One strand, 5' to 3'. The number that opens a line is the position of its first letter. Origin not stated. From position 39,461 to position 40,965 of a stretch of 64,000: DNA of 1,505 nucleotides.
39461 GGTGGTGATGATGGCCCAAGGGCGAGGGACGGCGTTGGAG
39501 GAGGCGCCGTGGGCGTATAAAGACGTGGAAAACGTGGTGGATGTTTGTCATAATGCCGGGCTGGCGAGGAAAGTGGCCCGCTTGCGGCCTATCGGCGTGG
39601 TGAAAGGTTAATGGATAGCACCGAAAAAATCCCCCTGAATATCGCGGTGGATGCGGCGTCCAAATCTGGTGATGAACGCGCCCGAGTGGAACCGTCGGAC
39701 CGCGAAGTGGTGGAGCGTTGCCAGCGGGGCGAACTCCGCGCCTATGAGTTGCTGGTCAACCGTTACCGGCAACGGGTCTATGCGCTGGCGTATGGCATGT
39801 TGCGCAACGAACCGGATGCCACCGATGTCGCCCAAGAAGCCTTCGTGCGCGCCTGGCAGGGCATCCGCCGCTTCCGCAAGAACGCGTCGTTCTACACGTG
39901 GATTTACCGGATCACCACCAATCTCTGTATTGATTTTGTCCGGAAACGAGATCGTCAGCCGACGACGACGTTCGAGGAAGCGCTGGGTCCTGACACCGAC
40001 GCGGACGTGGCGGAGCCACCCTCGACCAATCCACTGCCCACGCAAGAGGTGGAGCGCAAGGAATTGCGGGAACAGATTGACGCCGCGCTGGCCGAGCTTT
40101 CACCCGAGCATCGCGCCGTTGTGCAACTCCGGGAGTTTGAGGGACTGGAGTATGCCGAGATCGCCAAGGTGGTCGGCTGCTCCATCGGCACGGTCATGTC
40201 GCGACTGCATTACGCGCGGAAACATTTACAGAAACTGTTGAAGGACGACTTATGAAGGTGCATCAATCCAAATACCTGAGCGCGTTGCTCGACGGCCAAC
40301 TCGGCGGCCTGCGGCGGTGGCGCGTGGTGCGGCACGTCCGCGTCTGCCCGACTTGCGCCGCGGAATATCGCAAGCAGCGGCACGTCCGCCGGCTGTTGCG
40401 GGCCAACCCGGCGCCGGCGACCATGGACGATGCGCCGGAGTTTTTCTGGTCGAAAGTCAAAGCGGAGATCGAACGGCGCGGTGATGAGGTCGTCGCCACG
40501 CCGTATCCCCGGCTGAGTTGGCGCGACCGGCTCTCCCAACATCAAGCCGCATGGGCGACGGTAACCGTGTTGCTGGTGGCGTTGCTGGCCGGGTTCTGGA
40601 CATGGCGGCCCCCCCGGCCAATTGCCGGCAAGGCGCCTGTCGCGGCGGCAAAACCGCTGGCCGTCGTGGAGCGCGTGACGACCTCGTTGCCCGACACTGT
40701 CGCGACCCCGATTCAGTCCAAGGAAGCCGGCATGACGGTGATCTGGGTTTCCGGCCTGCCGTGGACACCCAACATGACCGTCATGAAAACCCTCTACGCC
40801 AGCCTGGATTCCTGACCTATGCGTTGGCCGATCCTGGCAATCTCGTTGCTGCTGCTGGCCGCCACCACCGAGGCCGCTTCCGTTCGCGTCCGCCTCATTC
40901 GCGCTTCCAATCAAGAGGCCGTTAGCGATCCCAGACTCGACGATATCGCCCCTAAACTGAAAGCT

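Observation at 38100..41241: RtcB RNA ligase co-transcribed with an ECF sigma/anti-sigma pair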

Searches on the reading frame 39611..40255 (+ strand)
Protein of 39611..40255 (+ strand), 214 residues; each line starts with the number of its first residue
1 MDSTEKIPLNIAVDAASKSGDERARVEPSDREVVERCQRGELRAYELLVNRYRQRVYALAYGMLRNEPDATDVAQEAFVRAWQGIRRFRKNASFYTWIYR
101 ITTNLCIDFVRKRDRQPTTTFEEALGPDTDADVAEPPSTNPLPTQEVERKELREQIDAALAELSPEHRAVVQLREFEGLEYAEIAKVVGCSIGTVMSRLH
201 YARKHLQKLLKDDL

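Call 7: search_protein_families(library=pfam, proteins=[window:39611-40255:+], max_evalue=0.01)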
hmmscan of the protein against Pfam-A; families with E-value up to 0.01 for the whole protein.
window:39611-40255:+ (214 aa): 5 families
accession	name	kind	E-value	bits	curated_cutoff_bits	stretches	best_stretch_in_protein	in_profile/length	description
PF04542.20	Sigma70_r2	-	6.7e-23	80.7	24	1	48-115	1-70/71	Sigma-70 region 2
PF08281.18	Sigma70_r4_2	-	1.9e-17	63.1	25.7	1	153-206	1-54/54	Sigma-70, region 4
PF07638.17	Sigma70_ECF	-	1.7e-13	51.3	21.1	1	33-210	7-183/185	ECF sigma factor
PF04545.22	Sigma70_r4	-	3e-13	49.5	24.1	1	159-208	1-50/50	Sigma-70, region 4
PF13384.12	HTH_23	-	0.0088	16.3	24.6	0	168-199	9-38/50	Homeodomain-like domain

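Call 8: search_protein_families(library=ncbifam, proteins=[window:39611-40255:+], max_evalue=0.01)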
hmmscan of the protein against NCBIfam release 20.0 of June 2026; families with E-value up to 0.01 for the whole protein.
window:39611-40255:+ (214 aa): 112 families (the best 25 are shown)
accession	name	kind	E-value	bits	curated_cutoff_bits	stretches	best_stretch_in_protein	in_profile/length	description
TIGR02939.1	RpoE_Sigma70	equivalog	1.2e-42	146.1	236.15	1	28-211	5-187/190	RNA polymerase sigma factor RpoE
NF008888.0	PRK11922.1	equivalog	2.9e-42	144.9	204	1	21-213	8-199/231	RNA polymerase sigma factor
NF009166.1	PRK12513.1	equivalog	5.9e-41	140.3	206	1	26-211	5-187/193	RNA polymerase sigma factor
NF007223.0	PRK09641.1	equivalog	6.3e-41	140.3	209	1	31-212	6-186/187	RNA polymerase sigma factor SigW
NF009171.0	PRK12518.1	equivalog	5.9e-40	137.1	208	1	24-212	8-186/191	RNA polymerase sigma factor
NF004113.0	PRK05602.1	equivalog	2e-38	132.1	208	1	17-213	19-204/211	RNA polymerase sigma factor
TIGR02937.1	sigma70-ECF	superfamily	2.3e-37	128.1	42.9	1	44-210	2-165/165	sigma-70 family RNA polymerase sigma factor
NF007229.0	PRK09647.1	equivalog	1.5e-36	125.8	265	1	37-212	38-204/220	RNA polymerase sigma factor SigE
TIGR02948.1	SigW_bacill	equivalog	2e-36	125.8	243.1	1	30-212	5-186/187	RNA polymerase sigma factor SigW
NF007225.0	PRK09643.1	equivalog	1.1e-35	123.2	190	1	22-211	10-183/204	RNA polymerase sigma factor SigM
TIGR02947.1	SigH_actino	hypoth_equivalog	3.6e-35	121.4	251.55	1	49-212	17-181/193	RNA polymerase sigma-70 factor, TIGR02947 family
TIGR02985.1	Sig70_bacteroi1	subfamily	5.1e-31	108.1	126.4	1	44-209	2-161/162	RNA polymerase sigma-70 factor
NF058625.1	sigma_PG0214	equivalog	6.3e-31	107.4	130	1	44-211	5-162/170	GFO_1088 family ECF-type sigma factor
NF006089.0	PRK08241.1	subfamily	1.4e-30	106.5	240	1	30-208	9-202/343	RNA polymerase subunit sigma-70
NF007216.0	PRK09638.1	equivalog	7.9e-29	100.7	194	1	29-212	4-176/180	RNA polymerase sigma factor SigY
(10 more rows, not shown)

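Call 12: find_encoding_contigs(protein=window:39611-40255:+, flank=10000, max_places=10)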
Protein window:39611-40255:+ (214 aa): 1 contig read that carries it; 1 place shown.
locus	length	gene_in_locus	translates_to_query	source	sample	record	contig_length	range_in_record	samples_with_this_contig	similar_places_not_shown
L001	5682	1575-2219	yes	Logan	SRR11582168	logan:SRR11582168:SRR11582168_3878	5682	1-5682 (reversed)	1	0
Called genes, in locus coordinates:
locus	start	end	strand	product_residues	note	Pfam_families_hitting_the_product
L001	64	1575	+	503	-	PF01139:RtcB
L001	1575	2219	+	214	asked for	PF07638:Sigma70_ECF, PF04542:Sigma70_r2, PF08281:Sigma70_r4_2, PF04545:Sigma70_r4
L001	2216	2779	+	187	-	PF13490:zf-HC2 (weak)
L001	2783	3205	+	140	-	-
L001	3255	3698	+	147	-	PF09424:YqeY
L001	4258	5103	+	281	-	PF00582:Usp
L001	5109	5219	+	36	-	-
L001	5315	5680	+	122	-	?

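Call 31: find_homologous_proteins(query=window:39611-40255:+, max_evalue=1e-20)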
Query window:39611-40255:+ (214 aa): 2351 proteins with E <= 1e-20 among 2928 candidates; the best 120 are listed.
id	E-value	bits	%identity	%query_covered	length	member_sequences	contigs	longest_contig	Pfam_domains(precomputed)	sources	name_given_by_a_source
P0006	6.5e-137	472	100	100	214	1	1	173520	PF07638.18,PF04545.23,PF04542.21,PF08281.19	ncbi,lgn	-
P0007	2.6e-121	421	88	100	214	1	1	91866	PF07638.18,PF04545.23,PF04542.21,PF08281.19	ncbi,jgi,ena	-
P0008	1.8e-117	408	86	100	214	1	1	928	PF07638.18,PF04545.23,PF04542.21,PF08281.19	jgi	-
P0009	1.7e-111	389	80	100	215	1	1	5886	PF07638.18,PF04545.23,PF04542.21,PF08281.19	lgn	-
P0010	5.9e-108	377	78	100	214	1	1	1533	PF07638.18,PF04545.23,PF04542.21,PF08281.19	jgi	jgi:RNA polymerase sigma-70 factor (ECF subfamily)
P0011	8.6e-107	373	77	100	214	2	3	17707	PF07638.18,PF04545.23,PF04542.21,PF08281.19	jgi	jgi:RNA polymerase sigma-70 factor (ECF subfamily)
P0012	8.9e-107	373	79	100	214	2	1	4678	PF07638.18,PF04545.23,PF04542.21,PF08281.19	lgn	-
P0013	2.8e-106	372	77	99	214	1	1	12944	PF07638.18,PF04545.23,PF04542.21,PF08281.19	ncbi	-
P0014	4.1e-106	371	81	100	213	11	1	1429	PF07638.18,PF04545.23,PF04542.21,PF08281.19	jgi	jgi:RNA polymerase sigma-70 factor, ECF subfamily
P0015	1.5e-105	369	78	99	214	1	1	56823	PF07638.18,PF04545.23,PF04542.21,PF08281.19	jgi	jgi:RNA polymerase sigma-70 factor (ECF subfamily)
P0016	2.0e-104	366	76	99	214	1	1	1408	PF07638.18,PF04545.23,PF04542.21,PF08281.19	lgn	-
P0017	8.7e-104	364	75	100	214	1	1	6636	PF07638.18,PF04545.23,PF04542.21,PF08281.19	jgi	jgi:RNA polymerase sigma-70 factor (ECF subfamily)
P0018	2.5e-103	362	76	98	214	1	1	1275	PF07638.18,PF04545.23,PF04542.21,PF08281.19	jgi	jgi:RNA polymerase sigma-70 factor (ECF subfamily)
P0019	3.5e-103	362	76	98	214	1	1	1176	PF07638.18,PF04545.23,PF04542.21,PF08281.19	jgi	jgi:RNA polymerase sigma-70 factor, ECF subfamily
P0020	3.5e-103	362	75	99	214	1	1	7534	PF07638.18,PF04545.23,PF04542.21,PF08281.19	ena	-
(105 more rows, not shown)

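Call 54: search_solved_structures(query=window:39611-40255:+, max_evalue=0.00001)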
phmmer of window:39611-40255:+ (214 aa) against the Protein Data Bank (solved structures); distinct sequences matched with E-value up to 0.00001: 25.
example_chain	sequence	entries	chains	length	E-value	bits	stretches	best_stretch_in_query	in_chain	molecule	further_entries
6in7_B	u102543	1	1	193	2.9e-33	118.6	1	28-211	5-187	RNA polymerase sigma-H factor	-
8z6g_B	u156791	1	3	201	3.1e-33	118.5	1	27-211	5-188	RNA polymerase sigma factor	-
1or7_A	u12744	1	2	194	3.2e-29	105.3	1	29-207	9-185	RNA polymerase sigma-E factor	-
6jbq_F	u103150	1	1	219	4.2e-29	105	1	28-207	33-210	ECF RNA polymerase sigma-E factor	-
9m9d_F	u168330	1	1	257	5e-29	104.7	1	39-209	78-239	ECF RNA polymerase sigma factor SigE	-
9m9e_F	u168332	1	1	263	5.3e-29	104.6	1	39-209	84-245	ECF RNA polymerase sigma factor SigE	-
9m98_F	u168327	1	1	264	5.4e-29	104.6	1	39-209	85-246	ECF RNA polymerase sigma factor SigE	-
5wuq_A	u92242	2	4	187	4.1e-28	101.8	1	33-212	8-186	ECF RNA polymerase sigma factor SigW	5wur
5zx2_F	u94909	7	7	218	6.2e-26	94.6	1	44-212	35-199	ECF RNA polymerase sigma factor SigH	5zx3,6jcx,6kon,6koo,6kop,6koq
6jcy_F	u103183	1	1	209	2.4e-24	89.4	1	44-212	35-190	ECF RNA polymerase sigma factor SigH,ECF RNA polymerase sigma factor SigE,ECF RNA polymera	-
7qh5_A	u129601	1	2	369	3e-16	63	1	35-208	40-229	RNA polymerase sigma factor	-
2map_A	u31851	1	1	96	4e-16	62.6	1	29-113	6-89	RNA polymerase sigma factor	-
2mao_A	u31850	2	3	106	5.1e-16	62.3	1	29-113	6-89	RNA polymerase sigma factor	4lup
4cxf_A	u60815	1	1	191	1.2e-14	57.8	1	27-213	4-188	RNA POLYMERASE SIGMA FACTOR CNRH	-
6dv9_F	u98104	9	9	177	3.3e-14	56.3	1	56-210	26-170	ECF RNA polymerase sigma factor SigL | RNA polymerase sigma factor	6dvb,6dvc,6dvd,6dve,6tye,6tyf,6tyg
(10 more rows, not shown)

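Call 83: find_related_loci(query=window:39611-40255:+, collection=metagenome_contigs, flank=3500)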
Query window:39611-40255:+ (214 aa) in metagenome_contigs; peptide patterns used: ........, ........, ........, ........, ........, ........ (x = any residue, [..] = any of these).
254 stretches matched a pattern; 37 encode a relative of the query (tblastn E <= 1e-3); 36 distinct loci.
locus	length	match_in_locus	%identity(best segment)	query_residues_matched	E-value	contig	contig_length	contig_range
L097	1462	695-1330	76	1-212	3e-115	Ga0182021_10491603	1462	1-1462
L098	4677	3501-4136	75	1-212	4e-107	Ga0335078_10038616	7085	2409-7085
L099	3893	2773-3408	74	1-212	7e-107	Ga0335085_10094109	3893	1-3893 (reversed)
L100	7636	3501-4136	72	1-214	2e-105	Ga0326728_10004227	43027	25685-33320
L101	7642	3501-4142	72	1-214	2e-104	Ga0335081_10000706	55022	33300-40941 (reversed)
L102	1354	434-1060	72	1-212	1e-111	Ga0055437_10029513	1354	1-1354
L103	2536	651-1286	70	1-212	2e-107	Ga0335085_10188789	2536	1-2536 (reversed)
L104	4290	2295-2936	70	1-214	4e-103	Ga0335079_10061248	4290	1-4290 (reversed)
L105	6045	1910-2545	71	1-212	8e-102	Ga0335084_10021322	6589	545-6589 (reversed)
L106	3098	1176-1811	72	1-212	5e-104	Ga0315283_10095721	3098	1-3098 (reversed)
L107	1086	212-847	70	1-212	1e-110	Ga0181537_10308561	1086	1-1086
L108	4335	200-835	70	1-212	7e-100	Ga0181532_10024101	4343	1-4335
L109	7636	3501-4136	71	1-212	6e-99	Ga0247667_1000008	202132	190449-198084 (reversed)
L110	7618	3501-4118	72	9-214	1e-97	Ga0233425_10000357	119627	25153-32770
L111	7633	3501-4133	69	1-211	2e-97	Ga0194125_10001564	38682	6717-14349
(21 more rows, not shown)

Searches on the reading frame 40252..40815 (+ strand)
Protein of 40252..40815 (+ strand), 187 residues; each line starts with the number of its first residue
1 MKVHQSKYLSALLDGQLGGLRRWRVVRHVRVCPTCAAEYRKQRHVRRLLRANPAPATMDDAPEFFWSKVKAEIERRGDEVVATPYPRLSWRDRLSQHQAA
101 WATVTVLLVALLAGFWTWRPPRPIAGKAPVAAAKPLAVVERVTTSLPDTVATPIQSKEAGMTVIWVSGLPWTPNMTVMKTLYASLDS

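Call 7: search_protein_families(library=pfam, proteins=[window:40252-40815:+], max_evalue=0.01)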
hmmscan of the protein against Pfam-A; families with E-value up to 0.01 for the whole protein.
window:40252-40815:+ (187 aa): 1 family
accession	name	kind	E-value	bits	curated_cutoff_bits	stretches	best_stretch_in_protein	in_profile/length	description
PF13490.11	zf-HC2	-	6.3e-06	26.6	22.2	1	8-36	7-35/35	Putative zinc-finger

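Call 8: search_protein_families(library=ncbifam, proteins=[window:40252-40815:+], max_evalue=0.01)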
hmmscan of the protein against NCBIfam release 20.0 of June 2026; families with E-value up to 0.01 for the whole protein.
window:40252-40815:+ (187 aa): 3 families
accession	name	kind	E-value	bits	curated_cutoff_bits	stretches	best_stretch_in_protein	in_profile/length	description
NF052375.1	antisigma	equivalog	7.7e-10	39.1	100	1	15-176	8-164/217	anti-sigma factor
TIGR03988.1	antisig_RsrA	equivalog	5.3e-07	29.6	62.5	1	9-75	9-72/77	mycothiol system anti-sigma-R factor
NF041468.1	anti_sig_RseA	equivalog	0.00046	20.3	165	1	9-52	44-87/135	anti-sigma E factor RseA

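Call 55: search_solved_structures(query=window:40252-40815:+, max_evalue=1)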
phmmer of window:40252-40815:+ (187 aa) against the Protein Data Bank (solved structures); distinct sequences matched with E-value up to 1: 1.
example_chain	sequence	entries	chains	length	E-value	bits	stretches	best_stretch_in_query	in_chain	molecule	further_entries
5v7b_A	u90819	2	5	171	0.92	12.7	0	40-86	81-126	Matrix protein 1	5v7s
